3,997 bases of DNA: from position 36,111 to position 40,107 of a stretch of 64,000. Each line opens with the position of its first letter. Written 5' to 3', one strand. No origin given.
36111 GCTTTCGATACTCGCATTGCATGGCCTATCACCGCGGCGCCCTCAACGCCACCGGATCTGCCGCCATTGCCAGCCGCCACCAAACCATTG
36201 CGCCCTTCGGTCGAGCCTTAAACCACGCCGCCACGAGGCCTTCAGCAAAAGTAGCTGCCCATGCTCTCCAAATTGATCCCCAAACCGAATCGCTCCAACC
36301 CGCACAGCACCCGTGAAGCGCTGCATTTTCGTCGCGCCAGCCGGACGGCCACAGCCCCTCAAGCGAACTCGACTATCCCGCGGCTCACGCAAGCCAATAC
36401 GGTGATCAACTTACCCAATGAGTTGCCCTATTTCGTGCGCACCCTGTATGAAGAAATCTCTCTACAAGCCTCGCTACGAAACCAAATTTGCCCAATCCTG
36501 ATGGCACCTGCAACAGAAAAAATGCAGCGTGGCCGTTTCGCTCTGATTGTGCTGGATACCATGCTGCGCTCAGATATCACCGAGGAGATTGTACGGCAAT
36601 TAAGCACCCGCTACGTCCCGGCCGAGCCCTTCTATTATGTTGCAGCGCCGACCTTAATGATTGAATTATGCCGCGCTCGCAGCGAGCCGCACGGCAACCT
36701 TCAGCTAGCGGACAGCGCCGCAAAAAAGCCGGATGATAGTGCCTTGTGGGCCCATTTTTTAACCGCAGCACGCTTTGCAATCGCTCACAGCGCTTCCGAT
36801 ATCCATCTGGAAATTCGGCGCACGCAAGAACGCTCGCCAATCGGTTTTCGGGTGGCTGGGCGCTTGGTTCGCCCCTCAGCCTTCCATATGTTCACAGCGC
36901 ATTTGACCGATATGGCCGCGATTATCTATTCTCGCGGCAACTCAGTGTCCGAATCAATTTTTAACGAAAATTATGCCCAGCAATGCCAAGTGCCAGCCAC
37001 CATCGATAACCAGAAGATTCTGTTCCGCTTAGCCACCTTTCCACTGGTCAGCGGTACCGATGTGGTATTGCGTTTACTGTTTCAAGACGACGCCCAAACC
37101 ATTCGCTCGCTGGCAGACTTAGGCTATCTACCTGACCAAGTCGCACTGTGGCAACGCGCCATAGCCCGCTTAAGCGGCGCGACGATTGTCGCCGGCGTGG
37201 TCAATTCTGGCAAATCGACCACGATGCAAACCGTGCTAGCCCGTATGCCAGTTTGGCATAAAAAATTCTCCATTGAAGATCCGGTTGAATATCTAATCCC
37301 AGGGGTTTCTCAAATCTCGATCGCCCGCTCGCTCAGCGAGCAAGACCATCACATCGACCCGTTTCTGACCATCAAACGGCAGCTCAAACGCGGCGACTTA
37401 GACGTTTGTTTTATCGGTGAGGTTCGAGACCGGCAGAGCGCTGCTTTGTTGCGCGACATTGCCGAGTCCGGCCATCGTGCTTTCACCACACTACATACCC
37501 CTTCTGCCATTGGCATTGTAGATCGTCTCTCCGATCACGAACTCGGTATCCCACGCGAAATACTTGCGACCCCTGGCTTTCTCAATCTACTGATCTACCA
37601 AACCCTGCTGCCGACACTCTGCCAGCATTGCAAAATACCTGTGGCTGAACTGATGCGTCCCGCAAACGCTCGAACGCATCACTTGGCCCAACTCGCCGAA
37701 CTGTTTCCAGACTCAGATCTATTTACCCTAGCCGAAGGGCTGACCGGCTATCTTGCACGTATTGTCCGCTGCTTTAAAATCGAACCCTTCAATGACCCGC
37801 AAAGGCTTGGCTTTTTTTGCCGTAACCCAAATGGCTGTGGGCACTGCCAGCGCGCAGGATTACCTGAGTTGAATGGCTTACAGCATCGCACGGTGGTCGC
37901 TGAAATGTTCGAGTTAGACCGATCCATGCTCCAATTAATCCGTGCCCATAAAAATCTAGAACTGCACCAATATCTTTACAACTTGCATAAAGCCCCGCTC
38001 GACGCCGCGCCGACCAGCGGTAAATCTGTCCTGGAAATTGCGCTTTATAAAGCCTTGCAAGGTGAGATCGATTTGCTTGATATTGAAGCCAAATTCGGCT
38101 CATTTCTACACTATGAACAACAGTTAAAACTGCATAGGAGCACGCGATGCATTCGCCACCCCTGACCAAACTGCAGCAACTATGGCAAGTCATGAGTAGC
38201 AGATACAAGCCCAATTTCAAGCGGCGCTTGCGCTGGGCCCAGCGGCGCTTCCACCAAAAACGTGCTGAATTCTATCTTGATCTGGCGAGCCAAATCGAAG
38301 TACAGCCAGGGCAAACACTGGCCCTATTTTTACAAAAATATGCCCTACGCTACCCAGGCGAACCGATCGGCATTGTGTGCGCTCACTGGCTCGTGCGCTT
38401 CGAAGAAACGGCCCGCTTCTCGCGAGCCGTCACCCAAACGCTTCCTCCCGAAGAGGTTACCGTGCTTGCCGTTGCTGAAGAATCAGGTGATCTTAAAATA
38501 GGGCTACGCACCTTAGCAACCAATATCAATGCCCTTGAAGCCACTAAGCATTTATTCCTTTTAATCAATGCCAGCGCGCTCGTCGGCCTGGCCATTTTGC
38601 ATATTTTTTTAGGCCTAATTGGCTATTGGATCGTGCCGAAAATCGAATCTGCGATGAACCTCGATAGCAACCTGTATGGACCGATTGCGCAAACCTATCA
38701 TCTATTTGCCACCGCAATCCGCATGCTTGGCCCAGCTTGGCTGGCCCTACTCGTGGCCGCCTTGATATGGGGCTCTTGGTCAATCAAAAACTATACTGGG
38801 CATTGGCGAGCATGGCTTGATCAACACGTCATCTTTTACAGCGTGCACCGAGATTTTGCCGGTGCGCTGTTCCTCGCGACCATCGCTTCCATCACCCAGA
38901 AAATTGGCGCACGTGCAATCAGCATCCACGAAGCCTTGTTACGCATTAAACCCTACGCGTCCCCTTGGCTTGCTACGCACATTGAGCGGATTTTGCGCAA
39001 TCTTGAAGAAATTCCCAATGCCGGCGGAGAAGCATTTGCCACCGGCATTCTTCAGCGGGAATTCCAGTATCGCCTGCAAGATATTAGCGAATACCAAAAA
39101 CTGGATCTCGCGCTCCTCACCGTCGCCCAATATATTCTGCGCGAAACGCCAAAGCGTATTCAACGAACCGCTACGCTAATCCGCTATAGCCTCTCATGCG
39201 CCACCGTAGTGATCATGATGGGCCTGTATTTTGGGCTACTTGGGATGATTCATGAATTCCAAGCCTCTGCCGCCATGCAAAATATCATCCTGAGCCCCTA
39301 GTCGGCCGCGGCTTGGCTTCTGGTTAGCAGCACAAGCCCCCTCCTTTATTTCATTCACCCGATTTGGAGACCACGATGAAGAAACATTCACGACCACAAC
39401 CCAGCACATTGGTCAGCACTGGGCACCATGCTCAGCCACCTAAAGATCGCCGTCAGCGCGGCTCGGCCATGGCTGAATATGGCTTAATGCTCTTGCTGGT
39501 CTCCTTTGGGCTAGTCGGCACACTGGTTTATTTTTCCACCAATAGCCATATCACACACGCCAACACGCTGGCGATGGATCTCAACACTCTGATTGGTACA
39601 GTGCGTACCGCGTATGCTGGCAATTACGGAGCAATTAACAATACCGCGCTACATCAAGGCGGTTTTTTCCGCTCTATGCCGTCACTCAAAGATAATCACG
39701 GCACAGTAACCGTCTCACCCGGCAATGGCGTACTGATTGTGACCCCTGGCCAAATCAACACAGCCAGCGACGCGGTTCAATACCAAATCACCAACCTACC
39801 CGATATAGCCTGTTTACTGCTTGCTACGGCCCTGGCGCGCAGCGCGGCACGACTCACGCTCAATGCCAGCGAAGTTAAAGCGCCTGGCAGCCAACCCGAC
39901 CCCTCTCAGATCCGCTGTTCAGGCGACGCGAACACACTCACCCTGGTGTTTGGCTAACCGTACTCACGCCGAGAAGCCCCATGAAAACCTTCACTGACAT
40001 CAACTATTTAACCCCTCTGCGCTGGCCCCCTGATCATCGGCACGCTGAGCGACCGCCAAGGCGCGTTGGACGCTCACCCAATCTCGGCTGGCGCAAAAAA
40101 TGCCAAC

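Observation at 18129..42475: Domesticated T4SS-type IVb pilus machine: intact coupling protein and channel, but no DNA-processing or integration functions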

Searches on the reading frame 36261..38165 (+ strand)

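Call 4: search_protein_families(library=pfam, proteins=[window:36261-38165:+], max_evalue=0.01)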
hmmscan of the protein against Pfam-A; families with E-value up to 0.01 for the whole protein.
window:36261-38165:+ (634 aa): 1 family
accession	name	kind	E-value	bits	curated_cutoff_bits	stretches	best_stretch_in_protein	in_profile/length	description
PF00437.27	T2SSE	-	1.9e-50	172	24.9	1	172-574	18-345/370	Type II/IV secretion system protein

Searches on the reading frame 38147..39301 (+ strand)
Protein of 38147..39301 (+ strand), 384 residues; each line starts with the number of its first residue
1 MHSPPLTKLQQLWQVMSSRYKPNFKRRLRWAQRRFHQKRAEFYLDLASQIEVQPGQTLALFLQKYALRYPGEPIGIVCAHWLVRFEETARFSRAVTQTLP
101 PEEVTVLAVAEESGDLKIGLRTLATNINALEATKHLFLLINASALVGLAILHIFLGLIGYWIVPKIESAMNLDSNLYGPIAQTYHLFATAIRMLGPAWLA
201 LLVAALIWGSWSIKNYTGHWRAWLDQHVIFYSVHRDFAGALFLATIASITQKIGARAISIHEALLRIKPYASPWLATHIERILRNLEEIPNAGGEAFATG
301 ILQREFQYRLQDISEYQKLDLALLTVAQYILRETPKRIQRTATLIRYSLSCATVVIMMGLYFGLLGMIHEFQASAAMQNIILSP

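Call 4: search_protein_families(library=pfam, proteins=[window:38147-39301:+], max_evalue=0.01)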
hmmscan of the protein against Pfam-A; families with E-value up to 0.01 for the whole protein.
window:38147-39301:+ (384 aa): 1 family
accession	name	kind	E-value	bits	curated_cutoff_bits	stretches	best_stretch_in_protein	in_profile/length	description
PF00482.28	T2SSF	-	4.5e-08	33.5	25.2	0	258-364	13-122/125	Type II secretion system (T2SS), protein F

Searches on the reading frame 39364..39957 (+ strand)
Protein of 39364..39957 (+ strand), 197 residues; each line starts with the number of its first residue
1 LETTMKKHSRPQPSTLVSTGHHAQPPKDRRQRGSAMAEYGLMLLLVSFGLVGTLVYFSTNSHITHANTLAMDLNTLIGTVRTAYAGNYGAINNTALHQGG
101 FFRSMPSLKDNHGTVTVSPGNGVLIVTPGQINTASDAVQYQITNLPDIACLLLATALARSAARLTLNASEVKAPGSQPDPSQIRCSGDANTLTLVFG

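Call 5: search_protein_families(library=pfam, proteins=[window:39364-39957:+], max_evalue=0.01)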
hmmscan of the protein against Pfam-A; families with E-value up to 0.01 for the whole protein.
window:39364-39957:+ (197 aa): 1 family
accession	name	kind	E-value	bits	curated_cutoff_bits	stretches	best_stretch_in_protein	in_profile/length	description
PF08805.16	PilS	-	1.1e-06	29.2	22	1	66-195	4-136/138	PilS N terminal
